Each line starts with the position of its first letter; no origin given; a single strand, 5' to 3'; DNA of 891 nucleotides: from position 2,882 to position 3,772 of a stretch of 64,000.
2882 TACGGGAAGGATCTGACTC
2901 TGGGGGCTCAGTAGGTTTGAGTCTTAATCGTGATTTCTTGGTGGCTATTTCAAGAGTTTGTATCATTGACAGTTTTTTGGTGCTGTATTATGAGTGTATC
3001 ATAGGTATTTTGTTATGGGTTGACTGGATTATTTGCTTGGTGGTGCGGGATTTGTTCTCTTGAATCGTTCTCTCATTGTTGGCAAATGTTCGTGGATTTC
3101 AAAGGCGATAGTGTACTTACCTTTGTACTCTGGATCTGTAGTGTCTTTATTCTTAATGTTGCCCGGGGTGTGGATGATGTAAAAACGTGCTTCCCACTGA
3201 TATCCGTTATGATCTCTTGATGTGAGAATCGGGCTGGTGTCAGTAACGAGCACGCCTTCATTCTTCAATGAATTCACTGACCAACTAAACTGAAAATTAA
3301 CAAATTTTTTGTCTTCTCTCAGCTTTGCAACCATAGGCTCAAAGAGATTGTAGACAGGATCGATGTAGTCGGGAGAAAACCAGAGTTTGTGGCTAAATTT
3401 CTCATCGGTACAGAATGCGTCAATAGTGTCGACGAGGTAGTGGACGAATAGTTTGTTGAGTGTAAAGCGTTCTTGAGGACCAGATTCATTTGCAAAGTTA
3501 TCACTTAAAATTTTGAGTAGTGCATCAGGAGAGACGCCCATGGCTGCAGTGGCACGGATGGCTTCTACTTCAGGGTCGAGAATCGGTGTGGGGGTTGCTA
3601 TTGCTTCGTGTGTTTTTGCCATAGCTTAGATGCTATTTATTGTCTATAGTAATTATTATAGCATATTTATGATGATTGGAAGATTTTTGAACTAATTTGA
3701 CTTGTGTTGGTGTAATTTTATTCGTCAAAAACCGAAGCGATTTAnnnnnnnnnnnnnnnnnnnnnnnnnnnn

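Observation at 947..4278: Tandem array of three or four paralogous small proteins of unknown function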

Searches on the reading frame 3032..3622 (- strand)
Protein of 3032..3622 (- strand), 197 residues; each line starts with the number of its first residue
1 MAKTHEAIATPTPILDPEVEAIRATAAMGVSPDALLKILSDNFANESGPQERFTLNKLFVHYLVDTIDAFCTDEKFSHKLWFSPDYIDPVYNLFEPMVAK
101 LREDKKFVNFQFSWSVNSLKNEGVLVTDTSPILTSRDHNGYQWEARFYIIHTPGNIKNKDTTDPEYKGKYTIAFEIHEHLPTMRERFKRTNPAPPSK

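Call 7: search_protein_families(library=pfam, proteins=[window:3032-3622:-], max_evalue=1)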
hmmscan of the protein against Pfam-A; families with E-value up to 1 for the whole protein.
window:3032-3622:- (197 aa): 1 family
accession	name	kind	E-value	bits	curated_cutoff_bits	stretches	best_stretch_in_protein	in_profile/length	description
PF11997.14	DUF3492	-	0.19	11.9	23.3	1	32-94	103-166/268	Domain of unknown function (DUF3492)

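Call 8: search_protein_families(library=ncbifam, proteins=[window:3032-3622:-], max_evalue=1)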
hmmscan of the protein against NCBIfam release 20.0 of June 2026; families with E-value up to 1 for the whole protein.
window:3032-3622:- (197 aa): 0 families

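Call 13: find_homologous_proteins(query=A2, max_evalue=0.01)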
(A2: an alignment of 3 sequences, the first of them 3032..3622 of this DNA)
Query A2 (3 sequences) (197 aa, profile of the alignment): 3 proteins with E <= 0.01 among 1401 candidates.
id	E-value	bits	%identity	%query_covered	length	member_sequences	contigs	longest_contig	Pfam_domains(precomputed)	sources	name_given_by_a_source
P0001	8.6e-85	301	100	100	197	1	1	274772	-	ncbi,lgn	-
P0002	4.4e-66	240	23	73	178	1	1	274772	-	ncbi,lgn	-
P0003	4.2e-65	237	26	61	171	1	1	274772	-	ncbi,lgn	-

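Call 15: find_encoding_contigs(protein=P0001, flank=10000, max_places=6)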
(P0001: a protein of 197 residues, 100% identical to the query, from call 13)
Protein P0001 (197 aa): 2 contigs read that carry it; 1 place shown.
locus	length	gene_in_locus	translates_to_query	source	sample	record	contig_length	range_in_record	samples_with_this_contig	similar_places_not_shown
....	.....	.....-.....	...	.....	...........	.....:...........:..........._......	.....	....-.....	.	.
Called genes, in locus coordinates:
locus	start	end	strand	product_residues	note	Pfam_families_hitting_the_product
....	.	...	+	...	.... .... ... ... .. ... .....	-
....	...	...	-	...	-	-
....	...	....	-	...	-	-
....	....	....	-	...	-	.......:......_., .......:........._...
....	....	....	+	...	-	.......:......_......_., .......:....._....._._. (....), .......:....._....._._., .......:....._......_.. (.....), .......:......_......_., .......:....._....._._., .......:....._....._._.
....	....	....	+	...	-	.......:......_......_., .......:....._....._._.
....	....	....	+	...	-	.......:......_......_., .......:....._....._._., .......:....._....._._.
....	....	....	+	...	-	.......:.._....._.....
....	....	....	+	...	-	-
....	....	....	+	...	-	-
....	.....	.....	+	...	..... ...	-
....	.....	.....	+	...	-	-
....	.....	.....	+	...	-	-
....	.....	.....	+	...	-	-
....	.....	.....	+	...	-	-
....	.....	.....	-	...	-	-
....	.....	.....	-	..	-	-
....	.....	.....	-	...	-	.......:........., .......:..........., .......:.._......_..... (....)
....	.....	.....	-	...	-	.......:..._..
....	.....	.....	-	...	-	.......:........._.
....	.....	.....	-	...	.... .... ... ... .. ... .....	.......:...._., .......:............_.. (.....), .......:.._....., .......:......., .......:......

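Call 21: search_protein_representatives(alignment_id=A2)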
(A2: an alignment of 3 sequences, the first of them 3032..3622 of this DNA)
Query: 3 sequences, 183 profile positions. Proteins with E-value up to 0.001 (for the whole library): 6; up to 1e-10: 5; up to 1e-30: 3. The best 6 are listed.
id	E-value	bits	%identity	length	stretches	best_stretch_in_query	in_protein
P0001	2.7e-85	301.1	-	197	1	1-183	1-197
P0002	1.4e-66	240.2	-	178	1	1-183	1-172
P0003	1.3e-65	237.0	-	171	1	1-181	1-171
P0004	5.3e-18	81.8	-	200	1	28-171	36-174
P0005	7.9e-11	58.5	-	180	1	25-165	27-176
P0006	2.4e-04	37.3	-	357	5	115-141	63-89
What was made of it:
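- Closest known: Microgenomates- and CPR-enriched families of hypothetical proteins. Different: This one is detectable in only two lineages among 1.84 billion representatives (call 21).
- The distribution is extremely patchy (call 21).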

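Call 24: find_encoding_contigs(protein=P0004, flank=10000)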
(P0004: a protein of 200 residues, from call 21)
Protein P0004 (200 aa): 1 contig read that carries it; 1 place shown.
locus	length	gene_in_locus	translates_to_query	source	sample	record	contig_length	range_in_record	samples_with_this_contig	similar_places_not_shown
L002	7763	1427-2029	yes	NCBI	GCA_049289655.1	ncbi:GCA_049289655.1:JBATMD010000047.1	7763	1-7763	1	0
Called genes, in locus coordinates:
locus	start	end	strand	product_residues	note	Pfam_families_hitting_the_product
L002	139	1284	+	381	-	-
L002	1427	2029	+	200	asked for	-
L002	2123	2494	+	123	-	-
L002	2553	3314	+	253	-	-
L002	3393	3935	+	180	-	-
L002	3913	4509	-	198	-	-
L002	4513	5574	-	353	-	PF13439:Glyco_transf_4, PF13579:Glyco_trans_4_4 (faint), PF20706:GT4-conflict (faint), PF00534:Glycos_transf_1, PF13692:Glyco_trans_1_4, PF26337:Gtf3_C (weak)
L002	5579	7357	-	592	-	-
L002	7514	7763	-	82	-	?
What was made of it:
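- The L002 GT4 belongs to a different family, lies on the opposite strand and is convergent (call 24). No secretion genes lie in either locus (calls 15, 24).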

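Call 25: find_encoding_contigs(protein=P0005, flank=10000)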
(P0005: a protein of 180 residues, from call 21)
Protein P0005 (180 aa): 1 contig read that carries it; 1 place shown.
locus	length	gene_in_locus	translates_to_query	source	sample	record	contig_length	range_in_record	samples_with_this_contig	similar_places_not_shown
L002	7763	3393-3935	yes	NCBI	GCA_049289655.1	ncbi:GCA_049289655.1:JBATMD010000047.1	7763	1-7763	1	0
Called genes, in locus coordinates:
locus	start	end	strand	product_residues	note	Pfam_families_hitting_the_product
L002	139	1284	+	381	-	-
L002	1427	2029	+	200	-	-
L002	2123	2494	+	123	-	-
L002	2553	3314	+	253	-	-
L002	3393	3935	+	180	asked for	-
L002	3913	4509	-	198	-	-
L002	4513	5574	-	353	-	PF13439:Glyco_transf_4, PF13579:Glyco_trans_4_4 (faint), PF20706:GT4-conflict (faint), PF00534:Glycos_transf_1, PF13692:Glyco_trans_1_4, PF26337:Gtf3_C (weak)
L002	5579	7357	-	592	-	-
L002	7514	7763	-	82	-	?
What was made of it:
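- Rarity: only one other lineage among 1.84 billion representative proteins, and both of its hits sit on one 7.7-kb contig (calls 21, 24, 25).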

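Call 27: predict_structure(alignment_id=A2)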
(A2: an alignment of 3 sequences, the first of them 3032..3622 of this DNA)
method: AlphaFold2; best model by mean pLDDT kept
length: 197 residues; sequences in the alignment: 3
mean_pLDDT: 49.5   pTM: 0.41
mean pLDDT of the five models: 49.5, 47.6, 38.7, 37.6, 37.1
residues with pLDDT >= 90: 0; 70-90: 0; 50-70: 109; < 50: 88
segments of 3 or more residues with pLDDT < 50: 1-21, 23-25, 28-30, 46-54, 78-86, 107-130, 183-197
pLDDT, mean of each block of 10 residues (from residue 1): 32 33 49 55 51 51 56 51 48 59 52 40 36 57 60 58 55 58 46 42
secondary structure, 60 per line:
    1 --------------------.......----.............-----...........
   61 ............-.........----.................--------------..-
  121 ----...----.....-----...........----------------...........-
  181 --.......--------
elements in order: E21-27 H32-44 H50-72 H74-82 H87-103 E125-127 E132-136 E142-152 E169-179 H183-189
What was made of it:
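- Tried and rejected: The 3-sequence AF2 model was poor (pLDDT 49.5, call 27).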

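Call 35: find_homologous_proteins(query=A3, max_evalue=1)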
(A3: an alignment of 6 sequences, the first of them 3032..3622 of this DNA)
Query A3 (6 sequences) (197 aa, profile of the alignment): 3 proteins with E <= 1 among 1404 candidates.
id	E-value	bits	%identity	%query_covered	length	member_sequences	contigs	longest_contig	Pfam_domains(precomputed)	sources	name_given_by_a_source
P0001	3.2e-60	221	100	100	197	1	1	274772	-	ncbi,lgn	-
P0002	1.1e-52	196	23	73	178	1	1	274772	-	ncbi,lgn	-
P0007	1.2e-42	164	-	-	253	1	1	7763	-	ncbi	ncbi:MAG: hypothetical protein WAU07_02055 [Microgenomates group bacterium]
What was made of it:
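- Tried and rejected: Those with the family alignments returned only this contig's and L002's own proteins (calls 13, 35).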

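Call 41: find_related_loci(query=A5, collection=metagenome_contigs, flank=10000)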
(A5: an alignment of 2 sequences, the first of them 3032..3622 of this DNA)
Query A5 (197 aa) in metagenome_contigs; peptide patterns used: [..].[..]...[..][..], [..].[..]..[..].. (x = any residue, [..] = any of these).
125 stretches matched a pattern, but none encodes a relative of the query by tblastn (E <= 1e-3).

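Call 47: search_solved_structures(query=A3, max_evalue=10)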
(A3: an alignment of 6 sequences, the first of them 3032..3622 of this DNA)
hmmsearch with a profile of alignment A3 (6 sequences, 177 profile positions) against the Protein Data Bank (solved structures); distinct sequences matched with E-value up to 10: 3.
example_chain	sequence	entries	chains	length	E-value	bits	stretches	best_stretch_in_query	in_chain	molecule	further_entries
9fiz_A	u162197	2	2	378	0.6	13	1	104-151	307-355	Envelope phospholipase OPG057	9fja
9fj0_A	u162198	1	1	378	0.79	12.6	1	107-151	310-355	Envelope phospholipase OPG057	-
9fhk_B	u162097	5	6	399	0.88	12.5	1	108-151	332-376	Envelope phospholipase OPG057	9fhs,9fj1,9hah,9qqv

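Call 48: search_protein_families(library=padloc, proteins=[window:3032-3622:-, P0004, P0005, P0007], max_evalue=1)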
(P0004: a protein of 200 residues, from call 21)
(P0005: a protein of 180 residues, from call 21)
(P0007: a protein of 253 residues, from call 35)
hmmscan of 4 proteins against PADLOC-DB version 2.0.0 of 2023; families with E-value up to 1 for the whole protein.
window:3032-3622:- (197 aa): 0 families

P0004 (200 aa): 0 families

P0005 (180 aa): 0 families

P0007 (253 aa): 0 families

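Call 49: search_protein_families(library=phrogs, proteins=[window:3032-3622:-, P0004, P0005, P0007], max_evalue=1)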
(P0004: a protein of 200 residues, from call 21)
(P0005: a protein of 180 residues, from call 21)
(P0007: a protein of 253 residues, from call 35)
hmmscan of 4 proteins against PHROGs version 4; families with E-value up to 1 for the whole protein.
window:3032-3622:- (197 aa): 1 family
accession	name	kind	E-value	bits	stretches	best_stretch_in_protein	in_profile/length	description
phrog_22221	-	unknown function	0.059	14.5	1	83-110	17-45/74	-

P0004 (200 aa): 1 family
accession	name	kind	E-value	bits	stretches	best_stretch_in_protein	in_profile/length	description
phrog_5818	-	unknown function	0.14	13.5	1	1-51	2-52/98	-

P0005 (180 aa): 0 families

P0007 (253 aa): 0 families

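Call 50: predict_structure(alignment_id=A3)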
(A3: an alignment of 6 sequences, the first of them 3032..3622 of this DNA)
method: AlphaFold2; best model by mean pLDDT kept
length: 197 residues; sequences in the alignment: 6
mean_pLDDT: 68.0   pTM: 0.64
mean pLDDT of the five models: 68.0, 66.6, 65.3, 64.8, 43.1
residues with pLDDT >= 90: 3; 70-90: 94; 50-70: 60; < 50: 40
segments of 3 or more residues with pLDDT < 50: 1-29, 49-51
pLDDT, mean of each block of 10 residues (from residue 1): 41 43 46 68 55 68 81 72 88 81 70 70 69 86 88 72 69 85 53 49
secondary structure, 60 per line:
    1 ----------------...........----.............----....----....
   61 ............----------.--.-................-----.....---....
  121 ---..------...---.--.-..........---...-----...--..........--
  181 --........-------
elements in order: H17-27 H32-44 H49-52 H57-72 H88-103 E109-113 H117-120 E132-134 E143-152 E169-178 H183-190
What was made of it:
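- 3029..3622 (-): Paralog E (197 aa), the central member that links D and F. It forms an orthogroup with P0005 (180 aa). AF2 model with the 6-sequence alignment: pLDDT 68, pTM 0.64, N-terminal helices followed by about four beta strands (call 50).
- On Any solved or viral predicted fold: The model has pLDDT of only 68 (call 50).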

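Call 53: fold_search(model_id=the predicted structure, library=pdb)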
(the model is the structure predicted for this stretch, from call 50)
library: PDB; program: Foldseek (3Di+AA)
matches with E <= 10: 265; with E <= 0.001: 0
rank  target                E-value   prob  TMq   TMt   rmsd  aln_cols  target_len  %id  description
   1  8vc9_A                7.2e-02  0.10  0.16  0.10  20.0       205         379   10  Hybrid response regulator LvrB from Leptospira / phosphorylated REC form (released 2024-12-18)
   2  7qi4_d                1.1e-01  0.06  0.14  0.11  21.7       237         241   12  Human mitochondrial ribosome at 2.2 A resolution (bound to partly built tRNAs and mRNA) (released 2022-07-13)
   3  6cmp_A                1.2e-01  0.06  0.11  0.06  12.3       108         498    8  Closed structure of inactive SHP2 mutant C459E (released 2018-11-14)
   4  2g59_B                1.2e-01  0.04  0.11  0.09  14.6       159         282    9  Crystal Structure of the Catalytic Domain of Protein Tyrosine Phosphatase from Homo sapiens (released 2006-03-14)
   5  8vc9_D                1.3e-01  0.10  0.16  0.10  21.5       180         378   10  Hybrid response regulator LvrB from Leptospira / phosphorylated REC form (released 2024-12-18)
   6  2nz6                  1.4e-01  0.04  0.11  0.08  19.9       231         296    9  Crystal structure of the PTPRJ inactivating mutant C1239S (released 2006-12-12)
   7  8vc9_F                1.8e-01  0.08  0.16  0.10  20.7       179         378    9  Hybrid response regulator LvrB from Leptospira / phosphorylated REC form (released 2024-12-18)
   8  8vc9_C                1.9e-01  0.10  0.18  0.11  21.3       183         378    9  Hybrid response regulator LvrB from Leptospira / phosphorylated REC form (released 2024-12-18)
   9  6zm5_d                2.2e-01  0.04  0.13  0.11  22.4       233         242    9  Human mitochondrial ribosome in complex with OXA1L, mRNA, A/A tRNA, P/P tRNA and nascent polypeptide (released 2021-01-13)
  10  7po4_d                2.4e-01  0.06  0.15  0.13  21.5       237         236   11  Assembly intermediate of human mitochondrial ribosome large subunit (largely unfolded rRNA with MALSU1, L0R8F8 and ACP (released 2022-06-15)
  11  8rsr                  2.7e-01  0.04  0.13  0.08  27.4       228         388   10  Crystal structure of marine actinobacteria clade rhodopsin (MAR) - human GTPase Arf1 (L8K,Q71L) chimera; N state (released 2025-04-02)
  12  5ymx_A                2.9e-01  0.13  0.18  0.18   9.0        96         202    6  Myxococcus xanthus MglA in GDP bound conformation (released 2018-10-24)
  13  2cjz                  2.9e-01  0.03  0.12  0.10  22.4       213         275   12  crystal structure of the c472s mutant of human protein tyrosine phosphatase ptpn5 (step, striatum enriched phosphatase)  (released 2006-05-16)
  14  8k2a_Ls               3.1e-01  0.04  0.13  0.12  22.6       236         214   11  Cryo-EM structure of the human 55S mitoribosome with Tigecycline (released 2024-07-10)
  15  8vc9_E                3.7e-01  0.06  0.17  0.10  21.6       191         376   12  Hybrid response regulator LvrB from Leptospira / phosphorylated REC form (released 2024-12-18)
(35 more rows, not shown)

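Call 57: fold_search(model_id=the predicted structure, library=viral)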
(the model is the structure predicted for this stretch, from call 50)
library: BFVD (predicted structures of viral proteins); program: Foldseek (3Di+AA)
matches with E <= 10: 456; with E <= 0.001: 0
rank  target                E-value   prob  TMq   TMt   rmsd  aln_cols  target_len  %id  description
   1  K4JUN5                4.9e-03  0.35  0.18  0.11  17.8       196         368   12  Uncharacterized protein [Abalone herpesvirus (isolate Abalone/Australia/Victoria/2009)]
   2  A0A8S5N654            1.0e-01  0.30  0.22  0.36   7.1       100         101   13  Uncharacterized protein [Siphoviridae sp. ctfWC31]
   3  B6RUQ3                1.6e-01  0.14  0.21  0.11  19.8       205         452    9  L2 capsid protein [Caretta caretta papillomavirus 1]
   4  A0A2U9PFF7            2.4e-01  0.07  0.18  0.15  18.6       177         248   11  Uncharacterized protein [Erwinia phage vB_EamM-Bue1]
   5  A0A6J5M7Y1            2.6e-01  0.09  0.20  0.12  24.4       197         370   12  Uncharacterized protein [uncultured Caudovirales phage]
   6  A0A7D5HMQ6            2.6e-01  0.08  0.19  0.16  14.9       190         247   10  (no name in the UniProt tables at hand)
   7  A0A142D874            2.6e-01  0.06  0.18  0.19  23.8       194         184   11  Uncharacterized protein (Fragment) [Leviviridae sp.]
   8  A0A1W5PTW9            2.9e-01  0.21  0.20  0.30  11.6       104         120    9  (no name in the UniProt tables at hand)
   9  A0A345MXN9            3.1e-01  0.23  0.26  0.41   7.0       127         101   12  (no name in the UniProt tables at hand)
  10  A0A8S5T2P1            3.1e-01  0.09  0.15  0.21  11.2       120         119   10  Uncharacterized protein [Myoviridae sp. ctqfO1]
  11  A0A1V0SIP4            3.5e-01  0.04  0.10  0.08  12.4       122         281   12  Protein-tyrosine phosphatase [Klosneuvirus KNV1]
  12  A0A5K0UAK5            3.5e-01  0.02  0.10  0.06  24.1       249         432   10  Protein-tyrosine phosphatase [Yasminevirus sp. GU-2018]
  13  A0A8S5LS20            3.9e-01  0.14  0.19  0.27  10.4       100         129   10  Uncharacterized protein [Siphoviridae sp. ct7EW56]
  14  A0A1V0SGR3            3.9e-01  0.06  0.17  0.10  14.4       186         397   13  Putative sensor histidine kinase [Hokovirus HKV1]
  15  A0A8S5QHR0            4.2e-01  0.13  0.19  0.24  10.1       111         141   10  Uncharacterized protein [Siphoviridae sp. cteHV32]
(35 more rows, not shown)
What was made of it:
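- On Any solved or viral predicted fold: Best BFVD match E 0.005, TM 0.18 (calls 53, 57).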

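Call 59: find_related_loci(query=P0010, collection=genome_contigs, flank=1000)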
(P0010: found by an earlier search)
Query P0010 (500 aa) in genome_contigs; peptide patterns used: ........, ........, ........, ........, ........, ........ (x = any residue, [..] = any of these).
103 stretches matched a pattern; 61 encode a relative of the query (tblastn E <= 1e-3); 61 distinct loci.
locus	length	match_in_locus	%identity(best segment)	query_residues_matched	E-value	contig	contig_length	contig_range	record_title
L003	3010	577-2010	68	21-498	0e+0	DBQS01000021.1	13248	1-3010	MAG TPA_asm: Patescibacteria group bacterium UBA1388 UBA1388_contig_41575, whole genome shotgun sequence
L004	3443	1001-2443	69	14-495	0e+0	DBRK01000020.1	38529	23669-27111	MAG TPA_asm: Patescibacteria group bacterium UBA1370 UBA1370_contig_3483, whole genome shotgun sequence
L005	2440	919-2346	69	16-496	0e+0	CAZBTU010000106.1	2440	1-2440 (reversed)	MAG TPA_asm: uncultured Pseudomonadales bacterium isolate SRP286056_co2_100 genome assembly, contig: NODE_81796_length_2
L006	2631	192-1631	68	22-500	0e+0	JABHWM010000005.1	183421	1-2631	MAG: Candidatus Paceibacterota bacterium isolate SI047_bin131 k141_258894, whole genome shotgun sequence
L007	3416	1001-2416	66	19-498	0e+0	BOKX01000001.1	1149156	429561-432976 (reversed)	Patescibacteria group bacterium BroJett032 DNA, sequence1, whole genome shotgun sequence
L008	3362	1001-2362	69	45-498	0e+0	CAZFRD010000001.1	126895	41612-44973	MAG TPA_asm: uncultured Pseudomonadales bacterium isolate SRP192515_co1_183 genome assembly, contig: NODE_69_length_1268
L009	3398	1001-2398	66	30-495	0e+0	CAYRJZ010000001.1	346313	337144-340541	MAG TPA_asm: uncultured Gammaproteobacteria bacterium isolate SRP170004_co1_576 genome assembly, contig: NODE_25_length_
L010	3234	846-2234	66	33-495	0e+0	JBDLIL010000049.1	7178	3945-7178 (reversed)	MAG: Patescibacteria group bacterium isolate MAG029 MAG029_49, whole genome shotgun sequence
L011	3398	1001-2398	67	33-498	0e+0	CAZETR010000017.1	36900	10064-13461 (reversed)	MAG TPA_asm: uncultured Gammaproteobacteria bacterium isolate binchicken_co203_46 genome assembly, contig: k141_2077515,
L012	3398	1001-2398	67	32-497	0e+0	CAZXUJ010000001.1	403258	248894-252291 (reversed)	MAG TPA_asm: uncultured Candidatus Saccharibacteria bacterium isolate SRP192515_co1_190 genome assembly, contig: NODE_6_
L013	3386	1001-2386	66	33-493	0e+0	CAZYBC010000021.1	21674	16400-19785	MAG TPA_asm: uncultured Pseudomonadales bacterium isolate SRP263991_co1_159 genome assembly, contig: NODE_3381_length_21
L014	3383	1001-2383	68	35-495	0e+0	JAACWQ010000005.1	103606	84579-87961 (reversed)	MAG: Candidatus Paceibacterota bacterium isolate CG_2015-01t_44_17 CG_2015-01t_curated_scaffold_48, whole genome shotgun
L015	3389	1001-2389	65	33-495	0e+0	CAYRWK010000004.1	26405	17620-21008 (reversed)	MAG TPA_asm: uncultured Candidatus Saccharibacteria bacterium isolate SRP011637_co1_82 genome assembly, contig: NODE_453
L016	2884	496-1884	65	33-495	0e+0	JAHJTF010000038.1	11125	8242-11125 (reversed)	MAG: Patescibacteria group bacterium isolate OS_PC_MetaG.mb.40 OS_PC_MetaG.mb.40_k141_665177, whole genome shotgun seque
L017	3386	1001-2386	66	34-495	0e+0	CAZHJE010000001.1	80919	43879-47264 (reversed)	MAG TPA_asm: uncultured Candidatus Saccharibacteria bacterium isolate SRP329715_co1_402 genome assembly, contig: NODE_33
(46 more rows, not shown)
